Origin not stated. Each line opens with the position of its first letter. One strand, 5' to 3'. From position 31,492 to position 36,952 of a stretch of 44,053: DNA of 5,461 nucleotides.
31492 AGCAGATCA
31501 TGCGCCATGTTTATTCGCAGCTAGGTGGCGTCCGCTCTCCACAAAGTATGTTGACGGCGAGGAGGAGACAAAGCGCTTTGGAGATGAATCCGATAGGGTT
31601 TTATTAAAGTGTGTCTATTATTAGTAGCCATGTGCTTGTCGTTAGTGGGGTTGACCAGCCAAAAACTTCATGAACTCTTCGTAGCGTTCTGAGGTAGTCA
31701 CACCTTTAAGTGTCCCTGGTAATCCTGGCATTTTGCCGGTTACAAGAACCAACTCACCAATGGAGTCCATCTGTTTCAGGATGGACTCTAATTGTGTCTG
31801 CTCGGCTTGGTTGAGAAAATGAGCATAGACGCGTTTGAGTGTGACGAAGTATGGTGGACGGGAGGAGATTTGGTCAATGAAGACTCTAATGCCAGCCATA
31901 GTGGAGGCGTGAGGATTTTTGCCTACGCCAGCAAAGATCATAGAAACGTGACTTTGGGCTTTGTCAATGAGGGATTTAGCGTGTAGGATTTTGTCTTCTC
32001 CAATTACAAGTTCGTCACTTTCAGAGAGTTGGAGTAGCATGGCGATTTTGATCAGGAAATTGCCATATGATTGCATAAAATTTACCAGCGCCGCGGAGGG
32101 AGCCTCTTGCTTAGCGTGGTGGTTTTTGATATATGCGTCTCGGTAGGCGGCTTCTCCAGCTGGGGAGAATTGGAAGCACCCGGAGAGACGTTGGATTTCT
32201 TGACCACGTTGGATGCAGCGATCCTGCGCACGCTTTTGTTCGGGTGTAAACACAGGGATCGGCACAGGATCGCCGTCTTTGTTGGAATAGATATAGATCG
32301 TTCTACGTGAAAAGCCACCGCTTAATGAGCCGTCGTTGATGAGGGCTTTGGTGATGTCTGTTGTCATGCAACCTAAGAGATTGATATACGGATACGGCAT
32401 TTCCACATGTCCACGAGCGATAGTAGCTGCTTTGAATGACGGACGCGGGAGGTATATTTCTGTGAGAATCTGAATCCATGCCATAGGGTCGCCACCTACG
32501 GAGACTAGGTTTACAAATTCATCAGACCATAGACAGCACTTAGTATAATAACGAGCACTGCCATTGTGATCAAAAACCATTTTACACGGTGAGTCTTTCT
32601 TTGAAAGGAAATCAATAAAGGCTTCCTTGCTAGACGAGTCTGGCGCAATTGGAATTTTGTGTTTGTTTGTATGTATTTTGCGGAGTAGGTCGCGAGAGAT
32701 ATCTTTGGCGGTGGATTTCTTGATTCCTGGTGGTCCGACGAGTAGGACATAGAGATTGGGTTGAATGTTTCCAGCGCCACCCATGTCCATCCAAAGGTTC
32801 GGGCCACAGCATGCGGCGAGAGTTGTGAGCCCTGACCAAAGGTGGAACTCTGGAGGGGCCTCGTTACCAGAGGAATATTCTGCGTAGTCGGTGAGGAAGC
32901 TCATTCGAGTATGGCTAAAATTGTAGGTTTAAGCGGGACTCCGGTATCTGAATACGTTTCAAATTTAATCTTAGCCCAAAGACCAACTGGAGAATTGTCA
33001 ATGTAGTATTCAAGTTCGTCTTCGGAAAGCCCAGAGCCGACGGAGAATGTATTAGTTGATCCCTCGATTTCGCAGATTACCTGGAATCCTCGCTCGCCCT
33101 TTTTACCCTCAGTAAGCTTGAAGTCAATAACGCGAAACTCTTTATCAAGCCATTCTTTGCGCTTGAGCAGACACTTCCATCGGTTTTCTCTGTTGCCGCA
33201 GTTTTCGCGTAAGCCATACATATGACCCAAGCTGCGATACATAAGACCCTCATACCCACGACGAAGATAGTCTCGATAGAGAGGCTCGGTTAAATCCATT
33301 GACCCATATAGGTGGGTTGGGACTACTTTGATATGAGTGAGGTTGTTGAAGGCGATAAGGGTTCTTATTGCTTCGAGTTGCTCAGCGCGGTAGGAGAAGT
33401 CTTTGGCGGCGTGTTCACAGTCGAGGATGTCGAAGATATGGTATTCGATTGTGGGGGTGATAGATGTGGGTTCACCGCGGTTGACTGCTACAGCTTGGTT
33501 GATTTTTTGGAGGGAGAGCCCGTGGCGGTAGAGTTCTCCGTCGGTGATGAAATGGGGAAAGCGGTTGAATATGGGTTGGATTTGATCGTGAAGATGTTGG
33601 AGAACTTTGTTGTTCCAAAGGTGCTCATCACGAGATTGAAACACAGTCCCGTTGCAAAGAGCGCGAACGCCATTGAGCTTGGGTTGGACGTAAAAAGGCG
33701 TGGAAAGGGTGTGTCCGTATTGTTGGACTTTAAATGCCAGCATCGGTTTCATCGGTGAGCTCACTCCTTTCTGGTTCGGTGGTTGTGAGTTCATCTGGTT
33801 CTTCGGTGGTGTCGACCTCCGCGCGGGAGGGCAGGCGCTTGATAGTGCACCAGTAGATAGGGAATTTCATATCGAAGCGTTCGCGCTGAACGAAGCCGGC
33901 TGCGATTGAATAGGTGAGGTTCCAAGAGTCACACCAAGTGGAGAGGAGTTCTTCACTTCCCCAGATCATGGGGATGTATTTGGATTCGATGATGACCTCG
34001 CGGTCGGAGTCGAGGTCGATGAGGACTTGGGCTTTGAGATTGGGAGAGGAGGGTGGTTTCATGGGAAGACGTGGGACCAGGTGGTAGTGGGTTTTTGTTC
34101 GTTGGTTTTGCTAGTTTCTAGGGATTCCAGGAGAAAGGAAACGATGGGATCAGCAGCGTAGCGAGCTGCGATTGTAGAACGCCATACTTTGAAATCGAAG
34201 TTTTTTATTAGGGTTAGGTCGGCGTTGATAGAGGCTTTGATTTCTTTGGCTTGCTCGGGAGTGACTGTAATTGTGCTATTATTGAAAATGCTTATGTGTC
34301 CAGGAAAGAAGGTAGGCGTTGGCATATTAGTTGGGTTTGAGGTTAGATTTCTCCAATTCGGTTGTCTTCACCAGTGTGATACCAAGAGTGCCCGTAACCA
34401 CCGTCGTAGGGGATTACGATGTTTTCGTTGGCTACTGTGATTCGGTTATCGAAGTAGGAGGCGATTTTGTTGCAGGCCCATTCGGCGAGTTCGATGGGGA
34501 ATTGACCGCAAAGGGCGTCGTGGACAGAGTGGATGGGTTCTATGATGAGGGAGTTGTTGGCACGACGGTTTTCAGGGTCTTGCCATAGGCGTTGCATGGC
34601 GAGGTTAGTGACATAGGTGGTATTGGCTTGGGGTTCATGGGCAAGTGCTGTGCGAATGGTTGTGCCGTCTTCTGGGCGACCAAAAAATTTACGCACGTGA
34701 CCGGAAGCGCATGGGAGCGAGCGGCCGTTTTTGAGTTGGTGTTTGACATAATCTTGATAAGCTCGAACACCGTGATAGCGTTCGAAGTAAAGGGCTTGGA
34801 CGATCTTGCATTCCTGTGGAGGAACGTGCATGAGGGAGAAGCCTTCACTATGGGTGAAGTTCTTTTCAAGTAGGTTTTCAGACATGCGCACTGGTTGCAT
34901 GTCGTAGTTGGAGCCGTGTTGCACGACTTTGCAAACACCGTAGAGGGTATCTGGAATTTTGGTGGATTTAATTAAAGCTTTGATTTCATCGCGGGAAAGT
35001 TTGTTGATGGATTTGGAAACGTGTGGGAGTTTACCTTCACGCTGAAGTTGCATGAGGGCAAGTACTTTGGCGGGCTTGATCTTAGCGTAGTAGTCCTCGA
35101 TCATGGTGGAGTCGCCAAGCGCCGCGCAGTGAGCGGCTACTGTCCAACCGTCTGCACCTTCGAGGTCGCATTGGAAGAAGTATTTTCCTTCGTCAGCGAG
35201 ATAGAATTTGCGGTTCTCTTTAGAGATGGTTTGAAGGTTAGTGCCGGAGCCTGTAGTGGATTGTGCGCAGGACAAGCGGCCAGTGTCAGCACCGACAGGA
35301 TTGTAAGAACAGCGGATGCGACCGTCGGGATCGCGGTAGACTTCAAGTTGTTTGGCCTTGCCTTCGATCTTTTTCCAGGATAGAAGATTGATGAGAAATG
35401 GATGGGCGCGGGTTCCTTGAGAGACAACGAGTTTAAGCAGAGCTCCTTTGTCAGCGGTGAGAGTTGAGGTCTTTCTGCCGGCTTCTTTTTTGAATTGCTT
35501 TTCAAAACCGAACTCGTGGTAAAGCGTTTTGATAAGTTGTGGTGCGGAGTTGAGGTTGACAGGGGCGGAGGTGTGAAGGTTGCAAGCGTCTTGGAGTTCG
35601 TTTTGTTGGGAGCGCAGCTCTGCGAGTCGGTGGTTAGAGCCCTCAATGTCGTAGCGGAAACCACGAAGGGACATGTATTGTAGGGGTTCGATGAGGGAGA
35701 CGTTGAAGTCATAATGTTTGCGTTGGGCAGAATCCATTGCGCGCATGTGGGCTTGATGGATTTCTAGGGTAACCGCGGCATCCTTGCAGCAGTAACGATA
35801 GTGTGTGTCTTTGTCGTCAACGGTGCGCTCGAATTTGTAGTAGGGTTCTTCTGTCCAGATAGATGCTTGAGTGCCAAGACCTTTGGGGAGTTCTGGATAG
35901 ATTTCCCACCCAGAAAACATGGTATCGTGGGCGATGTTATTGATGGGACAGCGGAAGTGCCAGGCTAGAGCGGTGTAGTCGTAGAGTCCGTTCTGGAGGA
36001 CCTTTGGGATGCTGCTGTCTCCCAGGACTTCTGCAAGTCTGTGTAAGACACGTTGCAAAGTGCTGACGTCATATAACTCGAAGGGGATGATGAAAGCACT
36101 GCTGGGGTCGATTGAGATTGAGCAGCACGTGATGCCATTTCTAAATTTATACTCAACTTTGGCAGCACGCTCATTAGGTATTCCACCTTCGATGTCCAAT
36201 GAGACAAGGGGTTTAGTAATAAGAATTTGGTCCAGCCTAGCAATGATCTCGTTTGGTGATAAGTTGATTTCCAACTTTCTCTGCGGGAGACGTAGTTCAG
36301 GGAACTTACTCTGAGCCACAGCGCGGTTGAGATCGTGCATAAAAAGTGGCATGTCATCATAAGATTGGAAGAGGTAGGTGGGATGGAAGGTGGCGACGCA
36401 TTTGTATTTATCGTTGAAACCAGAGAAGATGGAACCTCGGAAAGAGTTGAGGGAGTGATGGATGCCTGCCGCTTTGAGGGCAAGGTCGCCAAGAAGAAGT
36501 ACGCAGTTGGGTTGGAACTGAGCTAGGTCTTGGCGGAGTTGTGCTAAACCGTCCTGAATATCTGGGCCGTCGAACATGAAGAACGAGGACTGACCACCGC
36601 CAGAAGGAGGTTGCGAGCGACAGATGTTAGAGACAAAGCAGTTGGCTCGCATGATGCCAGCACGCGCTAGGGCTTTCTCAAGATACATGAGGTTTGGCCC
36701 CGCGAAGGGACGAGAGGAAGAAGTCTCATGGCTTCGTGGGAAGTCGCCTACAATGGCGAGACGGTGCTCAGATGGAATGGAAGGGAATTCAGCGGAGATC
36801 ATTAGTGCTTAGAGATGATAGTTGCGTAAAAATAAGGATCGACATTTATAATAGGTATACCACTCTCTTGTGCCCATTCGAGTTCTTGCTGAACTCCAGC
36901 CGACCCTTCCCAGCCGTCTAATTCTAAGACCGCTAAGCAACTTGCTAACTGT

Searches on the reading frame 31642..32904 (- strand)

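Call 35: search_protein_families(library=phrogs, proteins=[window:31642-32904:-], max_evalue=0.001)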
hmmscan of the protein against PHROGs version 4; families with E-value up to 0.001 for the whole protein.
window:31642-32904:- (420 aa): 3 families
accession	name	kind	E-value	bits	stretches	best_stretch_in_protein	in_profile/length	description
phrog_14296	-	DNA, RNA and nucleotide metabolism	3.6e-43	149.1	1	2-378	3-368/417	DNA primase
phrog_5311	-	DNA, RNA and nucleotide metabolism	7.8e-12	45.2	1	4-77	267-338/692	helicase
phrog_3022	-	DNA, RNA and nucleotide metabolism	1.4e-05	24.7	1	15-106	375-465/788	DNA primase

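Call 36: search_protein_families(library=pfam, proteins=[window:31642-32904:-], max_evalue=0.001)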
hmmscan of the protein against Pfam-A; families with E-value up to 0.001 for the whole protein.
window:31642-32904:- (420 aa): 1 family
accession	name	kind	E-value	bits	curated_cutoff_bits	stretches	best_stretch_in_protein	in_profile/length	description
PF13148.11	DUF3987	-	1.4e-13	51.3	27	1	16-79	2-65/364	Protein of unknown function (DUF3987)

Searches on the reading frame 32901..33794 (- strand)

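Call 35: search_protein_families(library=phrogs, proteins=[window:32901-33794:-], max_evalue=0.001)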
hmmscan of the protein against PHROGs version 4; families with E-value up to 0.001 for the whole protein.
window:32901-33794:- (297 aa): 1 family
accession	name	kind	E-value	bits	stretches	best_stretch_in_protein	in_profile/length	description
phrog_114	-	DNA, RNA and nucleotide metabolism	8.8e-44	151.1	1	9-293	215-495/634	ATP-dependent DNA ligase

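Call 36: search_protein_families(library=pfam, proteins=[window:32901-33794:-], max_evalue=0.001)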
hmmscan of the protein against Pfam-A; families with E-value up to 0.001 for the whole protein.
window:32901-33794:- (297 aa): 1 family
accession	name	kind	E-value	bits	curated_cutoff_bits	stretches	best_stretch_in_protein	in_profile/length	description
PF01068.26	DNA_ligase_A_M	-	6.4e-09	36.2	26.2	1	17-195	1-193/204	ATP dependent DNA ligase domain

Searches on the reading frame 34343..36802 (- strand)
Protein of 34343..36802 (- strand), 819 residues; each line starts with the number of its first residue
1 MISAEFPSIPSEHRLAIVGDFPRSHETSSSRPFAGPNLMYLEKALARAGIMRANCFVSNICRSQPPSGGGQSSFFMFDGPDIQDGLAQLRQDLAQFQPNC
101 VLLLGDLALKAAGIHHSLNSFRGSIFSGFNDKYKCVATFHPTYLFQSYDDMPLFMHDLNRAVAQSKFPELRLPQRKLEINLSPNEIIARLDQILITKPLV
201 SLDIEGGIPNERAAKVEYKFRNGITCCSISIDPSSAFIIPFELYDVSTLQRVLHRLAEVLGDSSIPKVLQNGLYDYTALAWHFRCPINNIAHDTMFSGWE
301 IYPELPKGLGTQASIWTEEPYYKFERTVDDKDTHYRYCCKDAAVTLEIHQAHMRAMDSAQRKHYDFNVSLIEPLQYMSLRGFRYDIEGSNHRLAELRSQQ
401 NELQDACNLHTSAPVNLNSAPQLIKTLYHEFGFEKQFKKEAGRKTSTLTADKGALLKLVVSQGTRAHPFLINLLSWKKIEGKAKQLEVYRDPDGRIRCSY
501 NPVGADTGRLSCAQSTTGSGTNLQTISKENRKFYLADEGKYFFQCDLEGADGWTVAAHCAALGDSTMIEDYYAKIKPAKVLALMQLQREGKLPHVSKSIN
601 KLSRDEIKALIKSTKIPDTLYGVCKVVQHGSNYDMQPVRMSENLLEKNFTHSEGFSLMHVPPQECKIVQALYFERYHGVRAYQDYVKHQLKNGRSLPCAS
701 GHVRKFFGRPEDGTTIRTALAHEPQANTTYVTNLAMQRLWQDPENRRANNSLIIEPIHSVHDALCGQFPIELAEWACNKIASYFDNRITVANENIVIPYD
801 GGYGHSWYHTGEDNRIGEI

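Call 35: search_protein_families(library=phrogs, proteins=[window:34343-36802:-], max_evalue=0.001)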
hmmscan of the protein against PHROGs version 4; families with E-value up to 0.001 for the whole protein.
window:34343-36802:- (819 aa): 2 families
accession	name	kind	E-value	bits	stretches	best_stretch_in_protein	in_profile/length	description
phrog_17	-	DNA, RNA and nucleotide metabolism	4.3e-57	194.9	1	12-812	479-1235/1445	DNA polymerase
phrog_12241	-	DNA, RNA and nucleotide metabolism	3.1e-05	24.1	1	393-515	368-488/502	DNA polymerase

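Call 36: search_protein_families(library=pfam, proteins=[window:34343-36802:-], max_evalue=0.001)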
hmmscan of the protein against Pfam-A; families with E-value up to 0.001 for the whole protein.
window:34343-36802:- (819 aa): 3 families
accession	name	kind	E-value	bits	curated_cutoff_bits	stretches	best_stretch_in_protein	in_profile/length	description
PF00476.26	DNA_pol_A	-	9.7e-18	64.7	34.3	1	394-808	9-380/381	DNA polymerase family A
PF03167.25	UDG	-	5.1e-14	53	24.3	1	8-150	3-127/141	Uracil DNA glycosylase superfamily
PF01612.26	DNA_pol_A_exo1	-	4.1e-06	27.1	23.6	1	222-350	39-166/173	3'-5' exonuclease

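Call 112: search_dna_similar(query=window:34343-36802:-, collection=phages, mode=protein, max_evalue=1e-10, max_rows=8)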
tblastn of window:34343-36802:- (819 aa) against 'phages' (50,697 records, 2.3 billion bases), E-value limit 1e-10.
Records with a match: 23; places in all: 23; records where one place covers at least 80% of the query: 3.
Best place of each record, by identity: <60% 23.
By first word of the organism name: Pseudomonas 15; Bacteriophage 3; Microcystis 1; Desulfofustis 1; Polaromonas 1; Aeromonas 1; Caulobacter 1.
By host as written in the record: Pseudomonas aeruginosa 11; - 6; Microcystis elabens 1; Polaromonas sp. 1; Aeromonas dhakensis 1; Pseudomonas sp. 1; Psuedomonas aeruginosa 1; Caulobacter sp. 1.
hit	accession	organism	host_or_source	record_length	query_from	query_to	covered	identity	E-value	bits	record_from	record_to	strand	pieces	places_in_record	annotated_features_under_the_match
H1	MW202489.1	Bacteriophage sp.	Manatee Spring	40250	7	781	95%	26.0%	2e-46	186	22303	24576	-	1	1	DNA polymerase | hypothetical protein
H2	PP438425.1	Microcystis phage Mel-JY34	Microcystis elabens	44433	7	800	97%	23.7%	1e-38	162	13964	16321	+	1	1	DNA polymerase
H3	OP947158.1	Desulfofustis phage LS06-2018-MD01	-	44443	12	770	93%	23.6%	3e-30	135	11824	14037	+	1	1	DNA polymerase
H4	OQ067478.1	Polaromonas phage Tiera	Polaromonas sp.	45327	265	817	68%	26.2%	9e-29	130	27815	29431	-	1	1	DNA polymerase I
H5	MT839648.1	Bacteriophage sp.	human fecal samples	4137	224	807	71%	22.0%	1e-14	84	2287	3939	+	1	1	record has no annotation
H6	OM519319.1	Aeromonas phage P5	Aeromonas dhakensis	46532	234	742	62%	25.2%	9e-17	92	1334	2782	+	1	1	putative DNA polymerase I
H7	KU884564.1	Pseudomonas phage PaMx43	Pseudomonas aeruginosa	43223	263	797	65%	24.0%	4e-18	96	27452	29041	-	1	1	putative DNA polymerase I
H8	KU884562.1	Pseudomonas phage PaMx35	Pseudomonas aeruginosa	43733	263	797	65%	24.0%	3e-17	93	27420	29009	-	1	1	putative DNA polymerase I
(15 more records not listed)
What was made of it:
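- Tried and rejected: The window PolA is at most 26% identical to cultured phages (call 112).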
